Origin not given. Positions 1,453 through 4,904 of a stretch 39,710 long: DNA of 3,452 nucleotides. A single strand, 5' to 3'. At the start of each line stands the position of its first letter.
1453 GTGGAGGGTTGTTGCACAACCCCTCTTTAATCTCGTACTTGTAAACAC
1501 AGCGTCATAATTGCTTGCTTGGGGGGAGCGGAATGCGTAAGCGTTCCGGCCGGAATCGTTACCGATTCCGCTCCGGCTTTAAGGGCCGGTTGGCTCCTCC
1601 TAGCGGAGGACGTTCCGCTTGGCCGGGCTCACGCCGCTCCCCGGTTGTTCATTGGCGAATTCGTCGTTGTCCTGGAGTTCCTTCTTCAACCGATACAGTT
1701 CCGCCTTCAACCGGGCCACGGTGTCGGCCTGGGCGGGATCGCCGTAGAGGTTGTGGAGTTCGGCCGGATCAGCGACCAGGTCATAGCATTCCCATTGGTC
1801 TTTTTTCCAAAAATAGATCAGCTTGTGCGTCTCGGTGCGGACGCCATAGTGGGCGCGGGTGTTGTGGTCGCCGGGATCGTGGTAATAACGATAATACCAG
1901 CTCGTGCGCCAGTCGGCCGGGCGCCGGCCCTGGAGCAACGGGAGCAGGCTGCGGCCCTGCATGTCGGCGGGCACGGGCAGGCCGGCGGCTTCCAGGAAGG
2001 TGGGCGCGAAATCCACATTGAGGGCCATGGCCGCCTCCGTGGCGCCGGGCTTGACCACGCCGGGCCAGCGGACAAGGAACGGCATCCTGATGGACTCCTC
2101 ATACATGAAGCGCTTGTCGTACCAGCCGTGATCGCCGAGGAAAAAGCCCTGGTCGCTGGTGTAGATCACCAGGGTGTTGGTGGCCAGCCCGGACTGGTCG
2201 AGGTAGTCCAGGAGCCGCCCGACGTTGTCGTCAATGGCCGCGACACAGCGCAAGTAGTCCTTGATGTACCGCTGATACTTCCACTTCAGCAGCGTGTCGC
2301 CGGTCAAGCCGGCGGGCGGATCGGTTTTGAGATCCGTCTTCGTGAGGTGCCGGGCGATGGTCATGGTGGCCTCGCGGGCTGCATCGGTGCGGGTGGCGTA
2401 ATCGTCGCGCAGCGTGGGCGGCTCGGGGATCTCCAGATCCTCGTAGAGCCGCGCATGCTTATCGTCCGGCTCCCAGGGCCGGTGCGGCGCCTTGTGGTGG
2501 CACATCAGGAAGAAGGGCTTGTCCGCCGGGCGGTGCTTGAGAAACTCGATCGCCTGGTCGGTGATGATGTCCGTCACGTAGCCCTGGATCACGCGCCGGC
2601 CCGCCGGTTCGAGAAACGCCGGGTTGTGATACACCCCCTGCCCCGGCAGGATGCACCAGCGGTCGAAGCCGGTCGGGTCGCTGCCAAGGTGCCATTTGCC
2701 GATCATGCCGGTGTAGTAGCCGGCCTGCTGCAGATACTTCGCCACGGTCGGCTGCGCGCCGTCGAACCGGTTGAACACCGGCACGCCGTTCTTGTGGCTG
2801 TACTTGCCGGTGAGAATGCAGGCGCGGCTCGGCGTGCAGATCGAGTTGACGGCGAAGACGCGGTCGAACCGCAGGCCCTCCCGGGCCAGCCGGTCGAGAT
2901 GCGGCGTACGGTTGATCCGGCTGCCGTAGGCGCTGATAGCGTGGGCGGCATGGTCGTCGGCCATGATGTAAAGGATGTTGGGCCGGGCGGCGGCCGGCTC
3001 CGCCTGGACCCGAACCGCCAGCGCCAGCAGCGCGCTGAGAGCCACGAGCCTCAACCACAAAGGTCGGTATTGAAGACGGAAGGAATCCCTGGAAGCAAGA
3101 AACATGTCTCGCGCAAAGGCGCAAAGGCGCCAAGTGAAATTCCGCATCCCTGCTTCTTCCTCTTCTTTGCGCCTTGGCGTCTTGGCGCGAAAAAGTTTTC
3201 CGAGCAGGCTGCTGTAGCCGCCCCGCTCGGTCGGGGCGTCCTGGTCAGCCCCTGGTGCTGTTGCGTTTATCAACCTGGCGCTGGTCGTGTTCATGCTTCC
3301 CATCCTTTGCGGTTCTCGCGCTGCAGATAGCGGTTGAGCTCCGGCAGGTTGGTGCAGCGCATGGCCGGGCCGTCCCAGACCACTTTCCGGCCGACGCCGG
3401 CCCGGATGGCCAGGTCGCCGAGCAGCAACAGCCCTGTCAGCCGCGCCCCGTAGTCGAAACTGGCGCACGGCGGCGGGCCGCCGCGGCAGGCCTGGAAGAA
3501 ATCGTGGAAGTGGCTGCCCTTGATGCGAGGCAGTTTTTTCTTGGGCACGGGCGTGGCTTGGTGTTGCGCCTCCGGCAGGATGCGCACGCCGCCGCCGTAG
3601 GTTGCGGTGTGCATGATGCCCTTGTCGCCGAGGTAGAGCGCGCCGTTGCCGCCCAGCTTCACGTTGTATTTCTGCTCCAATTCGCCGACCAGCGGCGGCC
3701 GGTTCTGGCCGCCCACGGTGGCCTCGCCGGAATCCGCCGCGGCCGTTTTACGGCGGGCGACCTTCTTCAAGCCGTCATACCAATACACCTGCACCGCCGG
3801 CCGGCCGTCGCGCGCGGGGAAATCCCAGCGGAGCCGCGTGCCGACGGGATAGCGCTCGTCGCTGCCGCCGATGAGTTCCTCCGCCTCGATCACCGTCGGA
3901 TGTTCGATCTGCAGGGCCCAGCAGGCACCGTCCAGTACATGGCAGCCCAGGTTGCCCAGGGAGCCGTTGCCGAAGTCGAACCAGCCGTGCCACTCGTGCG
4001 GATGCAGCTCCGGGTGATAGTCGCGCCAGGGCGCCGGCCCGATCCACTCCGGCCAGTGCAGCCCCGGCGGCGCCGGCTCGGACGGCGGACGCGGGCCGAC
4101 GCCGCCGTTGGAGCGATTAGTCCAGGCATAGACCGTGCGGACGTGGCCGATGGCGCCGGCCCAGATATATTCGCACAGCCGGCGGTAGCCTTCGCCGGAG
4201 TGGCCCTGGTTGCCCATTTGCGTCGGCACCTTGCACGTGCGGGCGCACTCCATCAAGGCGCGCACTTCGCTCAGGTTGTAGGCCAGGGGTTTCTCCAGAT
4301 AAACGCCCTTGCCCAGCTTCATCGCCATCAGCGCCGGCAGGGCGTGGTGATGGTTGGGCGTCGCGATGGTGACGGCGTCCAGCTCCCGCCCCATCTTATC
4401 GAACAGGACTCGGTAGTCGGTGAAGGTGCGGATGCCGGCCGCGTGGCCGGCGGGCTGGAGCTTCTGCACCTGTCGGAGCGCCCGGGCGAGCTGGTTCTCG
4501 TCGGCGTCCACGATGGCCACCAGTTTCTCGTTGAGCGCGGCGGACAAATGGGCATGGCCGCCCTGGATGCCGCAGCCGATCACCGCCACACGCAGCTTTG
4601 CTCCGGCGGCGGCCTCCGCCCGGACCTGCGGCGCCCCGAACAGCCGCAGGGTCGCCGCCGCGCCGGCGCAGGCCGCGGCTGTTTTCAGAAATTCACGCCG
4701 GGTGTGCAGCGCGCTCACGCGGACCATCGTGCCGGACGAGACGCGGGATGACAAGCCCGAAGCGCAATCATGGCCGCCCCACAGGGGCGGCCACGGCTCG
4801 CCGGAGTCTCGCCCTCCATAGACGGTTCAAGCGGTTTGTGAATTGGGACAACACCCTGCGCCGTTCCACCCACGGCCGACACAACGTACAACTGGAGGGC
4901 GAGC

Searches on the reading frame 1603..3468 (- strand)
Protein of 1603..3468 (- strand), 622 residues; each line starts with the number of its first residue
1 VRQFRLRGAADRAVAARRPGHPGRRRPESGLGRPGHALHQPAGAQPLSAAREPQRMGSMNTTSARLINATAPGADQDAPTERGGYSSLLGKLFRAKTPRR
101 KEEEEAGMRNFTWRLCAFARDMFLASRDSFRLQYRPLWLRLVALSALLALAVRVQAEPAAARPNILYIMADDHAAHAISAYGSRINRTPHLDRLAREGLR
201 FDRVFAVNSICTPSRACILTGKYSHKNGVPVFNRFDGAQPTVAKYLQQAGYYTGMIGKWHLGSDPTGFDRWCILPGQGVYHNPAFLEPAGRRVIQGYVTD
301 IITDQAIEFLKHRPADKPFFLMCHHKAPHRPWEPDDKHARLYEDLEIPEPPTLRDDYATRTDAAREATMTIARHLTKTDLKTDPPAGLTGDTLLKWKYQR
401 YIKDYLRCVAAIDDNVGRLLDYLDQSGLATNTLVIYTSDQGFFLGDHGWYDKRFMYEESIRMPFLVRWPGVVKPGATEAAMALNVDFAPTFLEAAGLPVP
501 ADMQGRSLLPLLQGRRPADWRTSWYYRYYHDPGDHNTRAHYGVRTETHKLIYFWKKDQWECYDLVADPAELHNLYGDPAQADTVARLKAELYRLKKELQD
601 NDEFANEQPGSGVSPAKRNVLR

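Call 79: search_protein_families(library=pfam, proteins=[window:1603-3468:-], max_evalue=0.0001)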
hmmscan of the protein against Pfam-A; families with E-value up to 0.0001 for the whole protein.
window:1603-3468:- (622 aa): 3 families
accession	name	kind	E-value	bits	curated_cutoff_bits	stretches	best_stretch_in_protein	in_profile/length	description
PF00884.28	Sulfatase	-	7.5e-61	206.5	25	1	163-496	1-300/301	Sulfatase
PF16347.10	SGSH_C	-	1.1e-60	204.7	29.3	1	445-596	1-153/154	N-sulphoglucosamine sulphohydrolase, C-terminal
PF01663.27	Phosphodiest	-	1.6e-10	41.5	23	1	184-442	16-221/342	Type I phosphodiesterase / nucleotide pyrophosphatase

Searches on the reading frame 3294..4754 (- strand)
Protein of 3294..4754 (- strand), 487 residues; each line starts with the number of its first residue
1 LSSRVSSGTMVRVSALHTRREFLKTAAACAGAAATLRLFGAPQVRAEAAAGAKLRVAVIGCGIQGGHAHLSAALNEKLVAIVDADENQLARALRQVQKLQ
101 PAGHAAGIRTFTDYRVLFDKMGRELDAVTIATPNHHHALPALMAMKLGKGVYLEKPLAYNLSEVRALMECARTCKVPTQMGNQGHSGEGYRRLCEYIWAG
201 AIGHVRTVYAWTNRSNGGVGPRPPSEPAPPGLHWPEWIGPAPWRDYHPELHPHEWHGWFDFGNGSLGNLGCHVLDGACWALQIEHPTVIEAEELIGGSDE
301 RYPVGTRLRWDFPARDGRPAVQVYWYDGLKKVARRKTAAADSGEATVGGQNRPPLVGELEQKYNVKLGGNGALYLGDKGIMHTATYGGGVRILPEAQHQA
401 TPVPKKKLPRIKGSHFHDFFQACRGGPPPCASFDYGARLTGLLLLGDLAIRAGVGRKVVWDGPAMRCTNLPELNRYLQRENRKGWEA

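Call 79: search_protein_families(library=pfam, proteins=[window:3294-4754:-], max_evalue=0.0001)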
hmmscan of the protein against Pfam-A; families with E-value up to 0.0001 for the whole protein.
window:3294-4754:- (487 aa): 2 families
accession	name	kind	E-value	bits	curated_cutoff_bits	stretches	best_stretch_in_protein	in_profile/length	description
PF01408.29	GFO_IDH_MocA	-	4.5e-17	63.3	24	1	54-179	1-117/120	Oxidoreductase family, NAD-binding Rossmann fold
PF19051.5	GFO_IDH_MocA_C2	-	5.5e-09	36.3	23.3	1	225-285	45-105/254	Oxidoreductase family, C-terminal alpha/beta domain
